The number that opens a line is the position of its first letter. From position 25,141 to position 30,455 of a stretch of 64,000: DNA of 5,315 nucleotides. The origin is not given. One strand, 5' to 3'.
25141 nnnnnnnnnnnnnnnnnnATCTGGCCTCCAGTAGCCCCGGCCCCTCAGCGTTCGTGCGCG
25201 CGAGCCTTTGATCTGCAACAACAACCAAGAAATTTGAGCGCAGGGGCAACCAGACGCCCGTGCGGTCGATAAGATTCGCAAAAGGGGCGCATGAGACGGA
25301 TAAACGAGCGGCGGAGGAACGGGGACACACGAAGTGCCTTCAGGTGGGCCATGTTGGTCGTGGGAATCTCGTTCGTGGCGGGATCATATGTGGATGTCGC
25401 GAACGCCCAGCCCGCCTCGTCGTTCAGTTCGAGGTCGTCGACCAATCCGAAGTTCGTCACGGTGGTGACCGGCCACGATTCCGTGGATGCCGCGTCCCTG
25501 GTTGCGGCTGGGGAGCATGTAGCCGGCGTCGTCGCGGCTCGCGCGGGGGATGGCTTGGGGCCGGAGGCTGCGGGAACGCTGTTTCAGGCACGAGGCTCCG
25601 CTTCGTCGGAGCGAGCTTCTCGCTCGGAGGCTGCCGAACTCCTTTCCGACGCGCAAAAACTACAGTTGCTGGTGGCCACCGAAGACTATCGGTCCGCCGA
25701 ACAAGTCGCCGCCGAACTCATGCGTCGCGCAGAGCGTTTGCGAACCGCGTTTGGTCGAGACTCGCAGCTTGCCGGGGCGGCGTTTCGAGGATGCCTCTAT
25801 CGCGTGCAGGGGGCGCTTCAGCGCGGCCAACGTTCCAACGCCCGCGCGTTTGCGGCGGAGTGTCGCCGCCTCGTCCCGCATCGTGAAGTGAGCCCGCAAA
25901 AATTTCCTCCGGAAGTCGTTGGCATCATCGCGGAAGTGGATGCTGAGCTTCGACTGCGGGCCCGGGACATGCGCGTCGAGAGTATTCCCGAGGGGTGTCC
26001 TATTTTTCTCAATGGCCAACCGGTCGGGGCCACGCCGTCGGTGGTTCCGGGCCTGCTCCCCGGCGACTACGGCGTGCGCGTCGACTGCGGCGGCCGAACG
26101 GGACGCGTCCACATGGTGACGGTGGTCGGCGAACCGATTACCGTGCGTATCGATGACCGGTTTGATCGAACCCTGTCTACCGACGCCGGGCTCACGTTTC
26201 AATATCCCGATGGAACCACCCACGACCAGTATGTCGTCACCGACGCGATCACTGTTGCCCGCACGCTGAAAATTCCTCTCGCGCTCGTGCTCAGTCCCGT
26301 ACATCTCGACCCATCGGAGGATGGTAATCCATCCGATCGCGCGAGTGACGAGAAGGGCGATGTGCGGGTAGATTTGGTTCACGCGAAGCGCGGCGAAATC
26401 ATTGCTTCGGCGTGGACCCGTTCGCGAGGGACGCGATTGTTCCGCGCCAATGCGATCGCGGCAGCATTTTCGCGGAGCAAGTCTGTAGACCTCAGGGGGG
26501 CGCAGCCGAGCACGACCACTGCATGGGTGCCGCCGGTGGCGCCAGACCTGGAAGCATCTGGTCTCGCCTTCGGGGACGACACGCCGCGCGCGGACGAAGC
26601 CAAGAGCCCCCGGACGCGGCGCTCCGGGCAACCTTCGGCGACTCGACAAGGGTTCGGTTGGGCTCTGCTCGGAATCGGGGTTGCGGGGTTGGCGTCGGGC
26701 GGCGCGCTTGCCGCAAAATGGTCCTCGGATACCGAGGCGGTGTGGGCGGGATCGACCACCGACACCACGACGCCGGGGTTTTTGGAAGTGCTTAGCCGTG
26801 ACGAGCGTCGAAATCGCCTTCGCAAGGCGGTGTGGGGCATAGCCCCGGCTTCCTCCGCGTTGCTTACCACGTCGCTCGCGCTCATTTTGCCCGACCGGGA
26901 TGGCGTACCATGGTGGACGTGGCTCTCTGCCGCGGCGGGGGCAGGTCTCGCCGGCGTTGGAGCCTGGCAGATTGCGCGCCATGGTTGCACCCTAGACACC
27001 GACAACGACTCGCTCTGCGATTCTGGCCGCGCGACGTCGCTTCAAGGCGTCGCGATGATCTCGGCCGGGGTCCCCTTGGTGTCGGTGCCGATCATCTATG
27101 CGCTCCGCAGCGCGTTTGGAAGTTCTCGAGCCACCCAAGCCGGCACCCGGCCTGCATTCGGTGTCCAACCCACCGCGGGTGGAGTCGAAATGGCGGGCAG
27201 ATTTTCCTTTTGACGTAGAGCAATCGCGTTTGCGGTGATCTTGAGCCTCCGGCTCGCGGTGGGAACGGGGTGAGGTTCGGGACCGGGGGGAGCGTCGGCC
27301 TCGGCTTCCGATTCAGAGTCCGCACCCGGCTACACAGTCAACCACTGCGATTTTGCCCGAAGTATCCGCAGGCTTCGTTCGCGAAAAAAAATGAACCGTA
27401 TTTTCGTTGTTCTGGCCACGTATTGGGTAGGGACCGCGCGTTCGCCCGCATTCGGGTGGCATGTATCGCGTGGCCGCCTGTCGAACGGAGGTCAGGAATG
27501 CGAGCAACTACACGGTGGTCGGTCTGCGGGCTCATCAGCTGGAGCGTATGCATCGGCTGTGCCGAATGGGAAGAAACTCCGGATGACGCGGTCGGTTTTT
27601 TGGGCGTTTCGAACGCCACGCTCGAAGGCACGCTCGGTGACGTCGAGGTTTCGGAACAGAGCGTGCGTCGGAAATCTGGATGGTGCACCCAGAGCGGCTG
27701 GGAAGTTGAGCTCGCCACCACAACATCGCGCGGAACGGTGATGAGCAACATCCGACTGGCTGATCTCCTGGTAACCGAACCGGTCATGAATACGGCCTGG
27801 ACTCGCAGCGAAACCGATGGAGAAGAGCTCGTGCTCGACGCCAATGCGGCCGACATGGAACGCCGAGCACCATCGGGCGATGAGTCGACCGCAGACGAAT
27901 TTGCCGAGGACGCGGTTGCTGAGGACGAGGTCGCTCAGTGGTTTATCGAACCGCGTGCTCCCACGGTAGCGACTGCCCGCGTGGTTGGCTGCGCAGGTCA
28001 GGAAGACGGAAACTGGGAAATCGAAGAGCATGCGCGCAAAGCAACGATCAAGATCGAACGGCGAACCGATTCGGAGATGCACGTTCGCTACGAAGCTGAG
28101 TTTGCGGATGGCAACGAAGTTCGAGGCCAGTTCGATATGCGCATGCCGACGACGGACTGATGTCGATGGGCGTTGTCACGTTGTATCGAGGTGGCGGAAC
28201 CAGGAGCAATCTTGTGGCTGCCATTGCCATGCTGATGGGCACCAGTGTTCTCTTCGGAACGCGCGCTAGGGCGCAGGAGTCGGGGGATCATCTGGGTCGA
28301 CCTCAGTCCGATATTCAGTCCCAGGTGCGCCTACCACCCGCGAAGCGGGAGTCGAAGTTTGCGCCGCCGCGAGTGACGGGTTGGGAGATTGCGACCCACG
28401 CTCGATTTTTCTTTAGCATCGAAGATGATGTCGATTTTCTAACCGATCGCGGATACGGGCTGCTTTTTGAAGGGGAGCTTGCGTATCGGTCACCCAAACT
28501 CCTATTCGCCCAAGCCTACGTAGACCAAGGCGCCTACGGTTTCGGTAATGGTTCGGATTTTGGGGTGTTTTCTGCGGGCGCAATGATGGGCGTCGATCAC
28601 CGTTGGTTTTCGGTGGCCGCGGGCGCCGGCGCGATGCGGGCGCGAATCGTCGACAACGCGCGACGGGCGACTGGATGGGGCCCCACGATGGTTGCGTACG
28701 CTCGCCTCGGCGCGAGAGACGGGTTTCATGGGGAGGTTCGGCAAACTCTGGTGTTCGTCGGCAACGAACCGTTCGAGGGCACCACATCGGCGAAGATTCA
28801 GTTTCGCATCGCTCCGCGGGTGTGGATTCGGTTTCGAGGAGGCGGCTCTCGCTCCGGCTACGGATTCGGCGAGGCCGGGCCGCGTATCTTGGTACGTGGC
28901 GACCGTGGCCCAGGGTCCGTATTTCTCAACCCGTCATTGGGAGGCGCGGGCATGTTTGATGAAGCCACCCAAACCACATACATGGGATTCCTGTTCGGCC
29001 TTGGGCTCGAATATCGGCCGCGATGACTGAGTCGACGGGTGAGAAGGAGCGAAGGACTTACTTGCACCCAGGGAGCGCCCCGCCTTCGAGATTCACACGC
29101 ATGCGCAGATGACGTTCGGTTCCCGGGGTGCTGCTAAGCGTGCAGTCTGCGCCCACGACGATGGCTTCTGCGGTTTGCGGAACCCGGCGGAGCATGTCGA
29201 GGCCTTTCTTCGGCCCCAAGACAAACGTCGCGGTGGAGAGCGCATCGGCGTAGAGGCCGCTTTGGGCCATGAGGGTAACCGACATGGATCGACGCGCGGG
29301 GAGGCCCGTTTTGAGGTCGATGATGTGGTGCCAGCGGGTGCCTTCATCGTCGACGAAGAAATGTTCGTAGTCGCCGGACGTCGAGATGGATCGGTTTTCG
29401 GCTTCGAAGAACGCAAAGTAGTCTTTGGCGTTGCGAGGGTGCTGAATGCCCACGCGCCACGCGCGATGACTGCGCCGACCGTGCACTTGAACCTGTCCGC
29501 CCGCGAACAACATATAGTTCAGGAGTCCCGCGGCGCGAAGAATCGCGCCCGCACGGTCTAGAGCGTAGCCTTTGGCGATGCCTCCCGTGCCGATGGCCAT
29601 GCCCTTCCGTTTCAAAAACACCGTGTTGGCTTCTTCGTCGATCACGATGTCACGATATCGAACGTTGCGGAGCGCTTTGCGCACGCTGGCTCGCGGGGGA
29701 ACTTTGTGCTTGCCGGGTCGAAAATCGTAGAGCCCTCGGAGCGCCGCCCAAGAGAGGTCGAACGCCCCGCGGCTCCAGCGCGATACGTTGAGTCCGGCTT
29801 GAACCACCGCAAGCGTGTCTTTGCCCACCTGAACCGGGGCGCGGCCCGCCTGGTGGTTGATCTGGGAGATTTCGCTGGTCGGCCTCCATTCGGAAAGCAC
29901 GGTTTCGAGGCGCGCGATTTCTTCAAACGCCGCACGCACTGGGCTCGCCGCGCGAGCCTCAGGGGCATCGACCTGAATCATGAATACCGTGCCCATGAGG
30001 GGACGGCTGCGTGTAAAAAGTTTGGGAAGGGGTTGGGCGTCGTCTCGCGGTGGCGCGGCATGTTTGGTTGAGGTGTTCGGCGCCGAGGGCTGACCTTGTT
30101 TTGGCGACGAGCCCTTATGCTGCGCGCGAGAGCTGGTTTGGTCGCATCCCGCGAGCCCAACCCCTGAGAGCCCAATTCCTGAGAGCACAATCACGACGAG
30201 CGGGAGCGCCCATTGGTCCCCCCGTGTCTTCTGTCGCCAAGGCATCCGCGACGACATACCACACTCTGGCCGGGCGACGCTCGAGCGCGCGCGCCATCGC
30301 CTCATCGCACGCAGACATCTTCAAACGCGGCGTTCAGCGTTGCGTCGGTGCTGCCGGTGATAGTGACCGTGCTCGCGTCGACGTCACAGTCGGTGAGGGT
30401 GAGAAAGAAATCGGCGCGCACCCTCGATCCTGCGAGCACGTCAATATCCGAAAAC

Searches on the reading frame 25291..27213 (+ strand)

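Call 9: search_protein_families(library=pfam, proteins=[window:25291-27213:+], max_evalue=0.001)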
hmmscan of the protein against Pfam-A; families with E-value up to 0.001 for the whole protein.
window:25291-27213:+ (640 aa): 1 family
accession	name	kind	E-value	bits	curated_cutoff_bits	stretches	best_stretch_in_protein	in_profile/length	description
PF08308.17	PEGA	-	5.3e-06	26.7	20.8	1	227-279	4-56/71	PEGA domain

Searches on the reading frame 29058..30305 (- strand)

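Call 8: search_protein_families(library=pfam, proteins=[window:29058-30305:-], max_evalue=0.001)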
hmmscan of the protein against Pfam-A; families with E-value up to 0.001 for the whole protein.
window:29058-30305:- (415 aa): 1 family
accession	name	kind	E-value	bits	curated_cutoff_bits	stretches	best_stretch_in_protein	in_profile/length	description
PF02424.20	ApbE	-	2.9e-78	263.5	25.6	1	104-382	1-265/266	ApbE family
